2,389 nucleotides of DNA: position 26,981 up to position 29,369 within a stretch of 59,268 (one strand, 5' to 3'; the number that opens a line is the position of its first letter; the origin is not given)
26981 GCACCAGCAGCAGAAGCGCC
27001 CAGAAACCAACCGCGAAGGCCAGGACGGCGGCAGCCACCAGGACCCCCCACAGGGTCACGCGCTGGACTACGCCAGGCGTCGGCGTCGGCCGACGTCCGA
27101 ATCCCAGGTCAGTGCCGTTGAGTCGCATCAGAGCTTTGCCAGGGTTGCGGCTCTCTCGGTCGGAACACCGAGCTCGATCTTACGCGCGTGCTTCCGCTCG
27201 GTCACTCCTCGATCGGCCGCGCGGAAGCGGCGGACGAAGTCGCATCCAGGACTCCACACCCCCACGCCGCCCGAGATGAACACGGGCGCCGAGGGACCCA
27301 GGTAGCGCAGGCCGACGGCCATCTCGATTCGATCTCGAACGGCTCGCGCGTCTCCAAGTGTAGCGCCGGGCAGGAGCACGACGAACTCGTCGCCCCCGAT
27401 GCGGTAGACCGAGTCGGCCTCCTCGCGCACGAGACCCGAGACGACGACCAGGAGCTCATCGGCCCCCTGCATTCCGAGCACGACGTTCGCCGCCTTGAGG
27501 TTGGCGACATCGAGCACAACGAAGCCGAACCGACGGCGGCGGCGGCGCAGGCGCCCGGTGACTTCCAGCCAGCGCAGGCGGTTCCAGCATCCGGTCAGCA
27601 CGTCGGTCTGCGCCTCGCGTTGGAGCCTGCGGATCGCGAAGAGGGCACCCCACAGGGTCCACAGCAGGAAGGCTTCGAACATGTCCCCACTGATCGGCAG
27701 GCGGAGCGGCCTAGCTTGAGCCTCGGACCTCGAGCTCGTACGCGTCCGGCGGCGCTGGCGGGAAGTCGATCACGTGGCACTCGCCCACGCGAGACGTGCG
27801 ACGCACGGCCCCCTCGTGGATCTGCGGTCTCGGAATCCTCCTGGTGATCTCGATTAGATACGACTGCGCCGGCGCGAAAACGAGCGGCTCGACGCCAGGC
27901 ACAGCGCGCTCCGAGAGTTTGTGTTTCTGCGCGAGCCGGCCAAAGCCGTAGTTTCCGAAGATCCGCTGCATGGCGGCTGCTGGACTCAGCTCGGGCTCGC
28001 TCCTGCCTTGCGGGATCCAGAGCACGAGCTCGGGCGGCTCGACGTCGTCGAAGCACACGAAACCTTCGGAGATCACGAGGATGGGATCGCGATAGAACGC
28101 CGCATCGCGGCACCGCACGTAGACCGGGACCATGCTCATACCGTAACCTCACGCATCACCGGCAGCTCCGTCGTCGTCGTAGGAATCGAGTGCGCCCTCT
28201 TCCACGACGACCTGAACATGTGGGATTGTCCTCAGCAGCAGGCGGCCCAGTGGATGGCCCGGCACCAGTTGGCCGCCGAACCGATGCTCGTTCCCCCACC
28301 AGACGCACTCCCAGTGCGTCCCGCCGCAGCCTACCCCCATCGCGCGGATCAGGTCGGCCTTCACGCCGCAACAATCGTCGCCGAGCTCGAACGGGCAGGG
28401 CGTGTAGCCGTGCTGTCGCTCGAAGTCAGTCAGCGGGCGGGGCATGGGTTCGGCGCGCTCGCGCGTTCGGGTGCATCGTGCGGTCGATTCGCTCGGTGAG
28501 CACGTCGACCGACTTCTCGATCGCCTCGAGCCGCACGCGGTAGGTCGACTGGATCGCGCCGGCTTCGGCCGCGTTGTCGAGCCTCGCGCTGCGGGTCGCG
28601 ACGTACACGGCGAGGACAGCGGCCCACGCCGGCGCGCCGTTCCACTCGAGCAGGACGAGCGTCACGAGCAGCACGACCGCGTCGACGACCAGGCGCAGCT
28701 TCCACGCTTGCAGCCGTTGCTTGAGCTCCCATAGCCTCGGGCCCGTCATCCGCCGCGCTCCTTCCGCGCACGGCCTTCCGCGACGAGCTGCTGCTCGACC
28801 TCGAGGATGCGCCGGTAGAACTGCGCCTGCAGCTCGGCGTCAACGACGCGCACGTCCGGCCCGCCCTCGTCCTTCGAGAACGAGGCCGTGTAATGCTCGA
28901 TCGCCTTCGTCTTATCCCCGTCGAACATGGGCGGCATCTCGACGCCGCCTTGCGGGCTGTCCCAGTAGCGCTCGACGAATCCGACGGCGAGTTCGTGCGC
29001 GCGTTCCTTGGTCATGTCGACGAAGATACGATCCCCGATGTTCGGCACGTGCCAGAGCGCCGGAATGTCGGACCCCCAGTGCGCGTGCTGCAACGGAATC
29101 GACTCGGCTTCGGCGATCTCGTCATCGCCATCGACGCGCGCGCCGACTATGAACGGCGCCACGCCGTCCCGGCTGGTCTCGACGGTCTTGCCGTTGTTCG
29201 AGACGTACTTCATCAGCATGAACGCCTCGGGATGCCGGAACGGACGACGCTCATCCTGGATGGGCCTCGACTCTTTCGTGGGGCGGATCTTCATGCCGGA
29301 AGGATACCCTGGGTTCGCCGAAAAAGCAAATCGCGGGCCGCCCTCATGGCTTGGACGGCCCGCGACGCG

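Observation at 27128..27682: Phage-encoded, membrane-anchored GGDEF diguanylate cyclase translationally coupled to a holin-like gene pair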

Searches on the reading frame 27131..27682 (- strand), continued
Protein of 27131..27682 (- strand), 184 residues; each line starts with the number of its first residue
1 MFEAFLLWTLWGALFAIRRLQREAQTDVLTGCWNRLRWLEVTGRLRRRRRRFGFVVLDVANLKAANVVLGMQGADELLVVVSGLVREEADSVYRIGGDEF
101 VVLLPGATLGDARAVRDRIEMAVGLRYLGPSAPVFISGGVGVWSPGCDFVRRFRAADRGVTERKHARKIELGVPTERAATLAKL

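Call 66: fold_search(model_id=the predicted structure, library=pdb)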
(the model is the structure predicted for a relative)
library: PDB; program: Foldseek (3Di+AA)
matches with E <= 10: 882; with E <= 0.001: 100
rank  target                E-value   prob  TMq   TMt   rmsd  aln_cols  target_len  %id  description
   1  3bre_B                1.9e-12  1.00  0.72  0.42   3.2       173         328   27  Crystal Structure of P.aeruginosa PA3702 (released 2008-04-01)
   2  3i5c_A                4.7e-12  1.00  0.65  0.61   5.8       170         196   26  Crystal structure of a fusion protein containing the leucine zipper of GCN4 and the GGDEF domain of WspR from Pseudomo (released 2009-08-18)
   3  4wxo_A                5.0e-12  1.00  0.70  0.71   5.3       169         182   22  SadC (300-487) from Pseudomonas aeruginosa PAO1 (released 2015-11-18)
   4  5llx_A                5.3e-12  1.00  0.71  0.21   4.8       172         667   24  Bacteriophytochrome activated diguanylyl cyclase from Idiomarina species A28L with GTP bound (released 2017-03-15)
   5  7e6g_A                5.7e-12  1.00  0.73  0.52   4.0       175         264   25  Crystal structure of diguanylate cyclase SiaD in complex with its activator SiaC from Pseudomonas aeruginosa (released 2021-09-22)
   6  3i5a                  6.5e-12  1.00  0.75  0.45   2.8       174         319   26  Crystal structure of full-length WpsR from Pseudomonas syringae (released 2009-08-18)
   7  7e6g_B                6.5e-12  1.00  0.71  0.52   4.1       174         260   26  Crystal structure of diguanylate cyclase SiaD in complex with its activator SiaC from Pseudomonas aeruginosa (released 2021-09-22)
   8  3i5c_B                9.0e-12  1.00  0.71  0.66   6.3       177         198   26  Crystal structure of a fusion protein containing the leucine zipper of GCN4 and the GGDEF domain of WspR from Pseudomo (released 2009-08-18)
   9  5llw_A                9.6e-12  1.00  0.69  0.21   5.5       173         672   24  Bacteriophytochrome activated diguanylyl cyclase from Idiomarina species A28L (released 2017-03-15)
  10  3bre_A                1.5e-11  1.00  0.73  0.44   3.6       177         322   27  Crystal Structure of P.aeruginosa PA3702 (released 2008-04-01)
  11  4wxw                  1.6e-11  1.00  0.69  0.76   2.7       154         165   23  SadC (323-487) from Pseudomonas aeruginosa PAO1 (released 2015-11-18)
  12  9t28                  2.1e-11  1.00  0.69  0.76   2.5       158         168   27  WspR response regulator with crystallization epitope mutations G306D:G308D (released 2025-12-10)
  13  6ttr_B                2.6e-11  1.00  0.77  0.72   2.6       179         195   20  Crystal Structure of the coiled coil and GGDEF domain of DgcB from Caulobacter crescentus in complex with c-di-GMP (released 2021-01-13)
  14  6ttr_A                2.6e-11  1.00  0.72  0.69   3.2       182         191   20  Crystal Structure of the coiled coil and GGDEF domain of DgcB from Caulobacter crescentus in complex with c-di-GMP (released 2021-01-13)
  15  5llx_B                2.9e-11  1.00  0.72  0.22   4.5       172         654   24  Bacteriophytochrome activated diguanylyl cyclase from Idiomarina species A28L with GTP bound (released 2017-03-15)
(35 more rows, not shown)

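Call 72: search_protein_families(library=pfam, proteins=[L011:4177-8745:+, L012:4507-8826:+, L015:3958-10023:+], max_evalue=0.001)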
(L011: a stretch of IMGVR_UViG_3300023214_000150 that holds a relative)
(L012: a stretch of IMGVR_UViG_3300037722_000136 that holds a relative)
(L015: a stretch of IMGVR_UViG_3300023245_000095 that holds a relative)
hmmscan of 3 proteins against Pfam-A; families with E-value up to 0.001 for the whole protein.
L011:4177-8745:+ (1523 aa): 1 family
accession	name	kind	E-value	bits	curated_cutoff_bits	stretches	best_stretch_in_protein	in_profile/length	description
PF00990.26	GGDEF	-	8e-22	78.2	23.8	1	613-762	4-157/161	Diguanylate cyclase, GGDEF domain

L012:4507-8826:+ (1440 aa): 1 family
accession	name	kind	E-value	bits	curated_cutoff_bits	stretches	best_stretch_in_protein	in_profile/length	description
PF00990.26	GGDEF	-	1.3e-21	77.5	23.8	1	508-659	3-160/161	Diguanylate cyclase, GGDEF domain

L015:3958-10023:+ (2022 aa): 2 families
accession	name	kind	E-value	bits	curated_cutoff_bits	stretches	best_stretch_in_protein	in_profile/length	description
PF00990.26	GGDEF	-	4.4e-22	79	23.8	1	691-849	2-159/161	Diguanylate cyclase, GGDEF domain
PF18857.6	LPD38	-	1.1e-06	29.3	27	1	1739-1869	1-126/189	Large polyvalent protein associated domain 38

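Call 77: find_encoding_contigs(protein=P0012, flank=5000, max_places=1)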
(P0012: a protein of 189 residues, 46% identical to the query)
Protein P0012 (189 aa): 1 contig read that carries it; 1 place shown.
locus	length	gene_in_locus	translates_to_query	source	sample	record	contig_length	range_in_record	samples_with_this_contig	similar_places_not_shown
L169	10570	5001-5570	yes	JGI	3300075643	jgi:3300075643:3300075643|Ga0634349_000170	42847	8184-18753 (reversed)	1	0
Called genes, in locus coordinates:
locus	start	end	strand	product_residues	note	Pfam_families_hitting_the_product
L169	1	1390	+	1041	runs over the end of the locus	PF13550:Phage-tail_3 (weak)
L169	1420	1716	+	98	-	-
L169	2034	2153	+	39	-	-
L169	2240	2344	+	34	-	-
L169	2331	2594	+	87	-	-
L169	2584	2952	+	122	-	-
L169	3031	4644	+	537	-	-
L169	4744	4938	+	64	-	-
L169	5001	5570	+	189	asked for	PF00990:GGDEF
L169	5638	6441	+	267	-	-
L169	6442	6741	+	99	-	-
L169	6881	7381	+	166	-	PF19474:DUF6011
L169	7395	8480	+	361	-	PF12705:PDDEXK_1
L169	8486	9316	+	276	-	PF13479:AAA_24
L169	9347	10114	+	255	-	-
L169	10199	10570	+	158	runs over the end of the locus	PF02732:ERCC4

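Call 78: find_encoding_contigs(protein=P0011, flank=3000, max_places=1)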
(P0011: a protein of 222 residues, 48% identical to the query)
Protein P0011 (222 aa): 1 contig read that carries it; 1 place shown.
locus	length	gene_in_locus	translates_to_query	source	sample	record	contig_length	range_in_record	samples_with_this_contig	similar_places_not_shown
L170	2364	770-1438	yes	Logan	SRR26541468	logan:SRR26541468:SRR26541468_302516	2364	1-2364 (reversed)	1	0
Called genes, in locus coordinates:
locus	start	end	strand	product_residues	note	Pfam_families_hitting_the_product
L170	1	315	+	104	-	?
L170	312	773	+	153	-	-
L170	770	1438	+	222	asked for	PF00990:GGDEF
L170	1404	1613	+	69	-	-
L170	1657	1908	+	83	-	-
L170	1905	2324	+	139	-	-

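Call 79: find_encoding_contigs(protein=P0014, flank=5000, max_places=1)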
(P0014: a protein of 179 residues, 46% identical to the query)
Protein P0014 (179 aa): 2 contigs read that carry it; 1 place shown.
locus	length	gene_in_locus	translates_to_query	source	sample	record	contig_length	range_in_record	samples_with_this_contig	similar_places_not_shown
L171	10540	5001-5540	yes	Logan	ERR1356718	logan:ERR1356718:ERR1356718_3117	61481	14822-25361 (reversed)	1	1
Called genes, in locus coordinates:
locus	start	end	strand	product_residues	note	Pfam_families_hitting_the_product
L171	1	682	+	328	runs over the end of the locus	PF06067:DUF932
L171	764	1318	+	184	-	PF13505:OMP_b-brl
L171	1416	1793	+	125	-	-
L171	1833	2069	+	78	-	-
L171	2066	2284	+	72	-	-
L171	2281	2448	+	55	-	-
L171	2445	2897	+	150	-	-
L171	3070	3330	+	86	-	-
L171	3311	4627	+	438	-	-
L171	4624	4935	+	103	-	PF10263:SprT-like (weak)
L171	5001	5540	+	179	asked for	PF00990:GGDEF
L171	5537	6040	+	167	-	PF01503:PRA-PH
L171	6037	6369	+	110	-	-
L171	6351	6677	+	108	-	-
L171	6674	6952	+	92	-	-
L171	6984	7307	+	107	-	-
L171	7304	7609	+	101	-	-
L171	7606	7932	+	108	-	-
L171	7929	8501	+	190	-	-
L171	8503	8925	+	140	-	-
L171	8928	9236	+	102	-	-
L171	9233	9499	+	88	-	-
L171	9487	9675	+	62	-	-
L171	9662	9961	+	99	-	-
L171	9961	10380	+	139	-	PF00436:SSB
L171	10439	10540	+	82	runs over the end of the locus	-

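Call 80: find_encoding_contigs(protein=P0007, flank=5000, max_places=1)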
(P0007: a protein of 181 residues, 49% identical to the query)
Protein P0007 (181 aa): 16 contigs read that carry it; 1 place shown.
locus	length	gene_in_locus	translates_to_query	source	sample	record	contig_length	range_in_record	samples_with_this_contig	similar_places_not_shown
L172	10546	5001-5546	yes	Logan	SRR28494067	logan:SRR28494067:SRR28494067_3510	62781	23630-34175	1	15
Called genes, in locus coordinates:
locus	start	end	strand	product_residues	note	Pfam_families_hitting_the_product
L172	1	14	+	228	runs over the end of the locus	-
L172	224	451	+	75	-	-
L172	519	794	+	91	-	-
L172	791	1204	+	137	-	-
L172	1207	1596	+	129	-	-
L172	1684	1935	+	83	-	-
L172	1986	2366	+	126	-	-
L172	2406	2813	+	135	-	-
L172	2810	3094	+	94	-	-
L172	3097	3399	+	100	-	PF24043:DUF7352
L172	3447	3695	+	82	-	-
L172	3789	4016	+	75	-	-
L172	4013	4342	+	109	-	-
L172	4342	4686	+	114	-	-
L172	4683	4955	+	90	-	-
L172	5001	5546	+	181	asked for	PF00990:GGDEF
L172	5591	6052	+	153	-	-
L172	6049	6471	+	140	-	-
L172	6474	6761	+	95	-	-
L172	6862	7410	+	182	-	PF19474:DUF6011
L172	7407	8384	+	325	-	PF12705:PDDEXK_1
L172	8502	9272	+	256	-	PF13479:AAA_24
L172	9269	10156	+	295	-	-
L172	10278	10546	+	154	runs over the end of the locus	PF02732:ERCC4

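Call 86: search_protein_representatives(alignment_id=A1)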
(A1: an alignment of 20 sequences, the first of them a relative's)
Query: 20 sequences, 188 profile positions. Proteins with E-value up to 0.001 (for the whole library): 503871; up to 1e-10: 316746; up to 1e-30: 517. The best 150 are listed.
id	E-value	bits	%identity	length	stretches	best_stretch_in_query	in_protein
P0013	1.4e-70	252.9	-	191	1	1-187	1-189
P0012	1.4e-66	239.9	-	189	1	3-187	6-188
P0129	1.1e-64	233.7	-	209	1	5-188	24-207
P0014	2.4e-64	232.6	-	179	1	15-187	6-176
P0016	9.3e-64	230.7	-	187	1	1-187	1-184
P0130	1.8e-60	219.9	-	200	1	5-187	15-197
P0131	5.0e-59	215.3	-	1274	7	13-133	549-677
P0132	1.1e-57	210.8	-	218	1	7-184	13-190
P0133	6.4e-57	208.4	-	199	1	11-186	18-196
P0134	4.1e-56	205.7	-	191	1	2-187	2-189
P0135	5.7e-55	202.0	-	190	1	12-187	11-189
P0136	4.6e-54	199.0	-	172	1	18-175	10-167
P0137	1.3e-53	197.6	-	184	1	9-185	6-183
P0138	7.0e-53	195.2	-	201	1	3-185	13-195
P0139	2.0e-51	190.5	-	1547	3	21-177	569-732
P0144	5.3e-48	179.3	-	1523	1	12-187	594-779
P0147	3.1e-46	173.5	-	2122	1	15-186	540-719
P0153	2.1e-44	167.5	-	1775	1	14-185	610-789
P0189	1.8e-40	154.7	-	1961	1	12-187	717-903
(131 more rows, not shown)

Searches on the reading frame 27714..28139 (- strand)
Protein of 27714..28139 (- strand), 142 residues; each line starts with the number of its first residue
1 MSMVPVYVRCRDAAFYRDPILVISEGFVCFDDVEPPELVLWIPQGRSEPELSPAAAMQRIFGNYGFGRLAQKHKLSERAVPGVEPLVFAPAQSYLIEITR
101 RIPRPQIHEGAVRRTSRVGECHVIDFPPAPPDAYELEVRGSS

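Call 19: search_protein_families(library=pfam, proteins=[window:27714-28139:-], max_evalue=0.1)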
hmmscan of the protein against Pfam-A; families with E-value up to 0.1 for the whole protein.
window:27714-28139:- (142 aa): 0 families

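Call 20: search_protein_families(library=phrogs, proteins=[window:27714-28139:-], max_evalue=0.1)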
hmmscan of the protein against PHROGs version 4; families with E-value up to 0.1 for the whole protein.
window:27714-28139:- (142 aa): 0 families

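Call 57: find_homologous_proteins(query=window:27714-28139:-, max_evalue=0.001)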
Query window:27714-28139:- (142 aa): 8 proteins with E <= 0.001 among 29 candidates.
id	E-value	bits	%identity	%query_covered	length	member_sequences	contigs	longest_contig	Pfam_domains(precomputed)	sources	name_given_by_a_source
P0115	2.5e-90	318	100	100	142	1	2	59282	-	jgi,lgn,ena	jgi:hypothetical protein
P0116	9.3e-37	144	51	97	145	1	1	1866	-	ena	-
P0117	1.0e-36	144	53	97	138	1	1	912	-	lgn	-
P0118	6.8e-36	141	50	97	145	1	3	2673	-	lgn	-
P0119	2.6e-28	117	44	97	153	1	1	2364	-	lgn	-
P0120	5.1e-26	109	43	97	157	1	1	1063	-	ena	-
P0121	6.0e-25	106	45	97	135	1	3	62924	-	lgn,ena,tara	tara:strand:- start:8677 stop:9084 length:408 start_codon:yes stop_codon:yes gene_type:complete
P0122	1.7e-21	95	42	97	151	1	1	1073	-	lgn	-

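Call 60: search_solved_structures(query=A2, max_evalue=10)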
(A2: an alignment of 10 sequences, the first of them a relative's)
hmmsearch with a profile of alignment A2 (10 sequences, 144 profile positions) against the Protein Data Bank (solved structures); distinct sequences matched with E-value up to 10: 2.
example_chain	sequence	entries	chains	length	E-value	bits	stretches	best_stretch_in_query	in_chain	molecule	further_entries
7pwg_G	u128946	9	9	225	0.19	15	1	30-63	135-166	60S ribosomal protein L7a | Ribosomal protein L7a | 60S ribosomal protein eL8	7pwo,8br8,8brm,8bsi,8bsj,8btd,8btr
9ygm_LH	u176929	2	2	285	0.66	13.2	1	29-61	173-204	60S ribosomal protein eL8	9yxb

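Call 90: search_protein_families(library=ncbifam, proteins=[window:27714-28139:-], max_evalue=0.1)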
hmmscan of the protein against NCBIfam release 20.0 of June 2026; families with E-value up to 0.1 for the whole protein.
window:27714-28139:- (142 aa): 0 families

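Call 93: predict_structure(alignment_id=A3)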
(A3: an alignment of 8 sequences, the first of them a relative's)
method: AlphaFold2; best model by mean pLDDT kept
length: 142 residues; sequences in the alignment: 8
mean_pLDDT: 63.9   pTM: 0.63
mean pLDDT of the five models: 63.9, 63.1, 62.1, 61.7, 54.4
residues with pLDDT >= 90: 11; 70-90: 55; 50-70: 40; < 50: 36
segments of 3 or more residues with pLDDT < 50: 1-17, 127-142
pLDDT, mean of each block of 10 residues (from residue 1): 29 43 80 77 90 83 69 83 74 83 53 53 50 34 31
secondary structure, 60 per line:
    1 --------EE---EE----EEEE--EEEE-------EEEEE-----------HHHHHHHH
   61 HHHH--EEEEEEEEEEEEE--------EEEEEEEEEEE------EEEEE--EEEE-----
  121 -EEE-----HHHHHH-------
elements in order: E20-23 E26-29 E37-41 H53-64 E67-79 E88-98 E105-109 E112-115 E122-124 H130-135

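Call 96: fold_search(model_id=the predicted structure, library=pdb)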
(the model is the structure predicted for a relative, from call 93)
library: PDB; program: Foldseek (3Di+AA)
matches with E <= 10: 301; with E <= 0.001: 0
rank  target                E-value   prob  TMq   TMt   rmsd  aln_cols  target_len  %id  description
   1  9gyt_1l               2.9e-01  0.14  0.23  0.17   9.1       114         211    9  High resolution structure of B. oleracea mitoribosome (released 2025-10-15)
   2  4dzd                  5.4e-01  0.09  0.21  0.17  10.4       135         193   14  Crystal structure of the CRISPR-associated protein Cas6e from Escherichia coli str. K-12 (released 2013-03-06)
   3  4tvx_M                5.4e-01  0.09  0.22  0.18  10.6       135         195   12  Crystal structure of the E. coli CRISPR RNA-guided surveillance complex, Cascade (released 2014-08-13)
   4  6i6w                  7.9e-01  0.13  0.24  0.31  11.9       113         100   18  Circular permutant of ribosomal protein S6, adding 6aa to C terminal of P68-69 (released 2019-11-27)
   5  6i6i_A                8.4e-01  0.15  0.25  0.33  10.7       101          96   20  Circular permutant of ribosomal protein S6, adding 6aa to C terminal of P68-69, L75A mutant (released 2019-11-27)
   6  2og8_A                9.9e-01  0.06  0.19  0.13  12.5       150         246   11  crystal structure of aminoquinazoline 36 bound to Lck (released 2007-02-27)
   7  6i6o_D                1.0e+00  0.07  0.19  0.25   9.3        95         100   19  Circular permutant of ribosomal protein S6, swap helix 2, L75A mutant (released 2019-11-27)
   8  5cd4_A                1.0e+00  0.04  0.16  0.14  10.9       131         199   11  The Type IE CRISPR Cascade complex from E. coli, with two assemblies in the asymmetric unit arranged back-to-back (released 2015-08-26)
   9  9vne_D                1.2e+00  0.06  0.17  0.24  11.5        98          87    9  Bacteroides fragilis NCTC9343 T6SS Hcp2-Hcp3 heterohexamer complex (released 2026-01-21)
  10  3f3v_B                1.2e+00  0.05  0.13  0.09  11.4        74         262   15  Kinase domain of cSrc in complex with inhibitor RL45 (Type II) (released 2009-06-02)
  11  8ziq_O                1.2e+00  0.03  0.14  0.06  16.1       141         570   11  HerA-DUF4297 complex with DNA (released 2025-03-12)
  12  6i6y                  1.2e+00  0.12  0.24  0.33  10.4       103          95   18  Circular permutant of ribosomal protein S6, swap helix 2 (released 2019-11-27)
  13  5d7v_B                1.2e+00  0.11  0.18  0.10  11.0        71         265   11  Crystal structure of PTK6 kinase domain (released 2016-08-17)
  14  5h2u_A                1.2e+00  0.11  0.18  0.10  10.9        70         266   14  Crystal structure of PTK6 Kinase Domain complexed with Dasatinib (released 2017-01-04)
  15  9hux_A                1.2e+00  0.08  0.21  0.05  11.6       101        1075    8  CryoEM map of the large glutamate dehydrogenase composed of 180 kDa subunits from Mycobacterium smegmatis obtained in  (released 2026-01-14)
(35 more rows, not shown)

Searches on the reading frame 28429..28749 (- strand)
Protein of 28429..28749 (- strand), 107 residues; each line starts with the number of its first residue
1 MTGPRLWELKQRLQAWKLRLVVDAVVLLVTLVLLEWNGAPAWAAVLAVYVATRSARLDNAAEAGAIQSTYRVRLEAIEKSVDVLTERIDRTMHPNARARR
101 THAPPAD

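Call 19: search_protein_families(library=pfam, proteins=[window:28429-28749:-], max_evalue=0.1)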
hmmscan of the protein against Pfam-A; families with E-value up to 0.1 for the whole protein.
window:28429-28749:- (107 aa): 2 families
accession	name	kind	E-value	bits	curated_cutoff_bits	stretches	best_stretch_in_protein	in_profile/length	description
PF16526.10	CLZ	-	0.04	14.8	26.7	1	56-95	14-54/71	C-terminal leucine zipper domain of cyclic nucleotide-gated channels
PF00487.30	FA_desaturase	-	0.047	13.9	29.7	1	5-70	128-187/253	Fatty acid desaturase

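Call 20: search_protein_families(library=phrogs, proteins=[window:28429-28749:-], max_evalue=0.1)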
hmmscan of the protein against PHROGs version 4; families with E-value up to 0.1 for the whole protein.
window:28429-28749:- (107 aa): 0 families

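Call 90: search_protein_families(library=ncbifam, proteins=[window:28429-28749:-], max_evalue=0.1)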
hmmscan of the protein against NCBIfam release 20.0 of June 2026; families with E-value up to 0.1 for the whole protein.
window:28429-28749:- (107 aa): 0 families

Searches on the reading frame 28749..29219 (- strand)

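Call 90: search_protein_families(library=ncbifam, proteins=[window:28749-29219:-], max_evalue=0.1)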
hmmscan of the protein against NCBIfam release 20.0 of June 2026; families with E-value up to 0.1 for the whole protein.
window:28749-29219:- (157 aa): 1 family
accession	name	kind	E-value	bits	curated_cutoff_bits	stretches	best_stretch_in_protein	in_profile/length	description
NF052547.1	AcylGsamEpipAGE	equivalog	0.1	11.6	600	0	48-93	234-279/384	n-acyl-d-glucosamine 2-epimerase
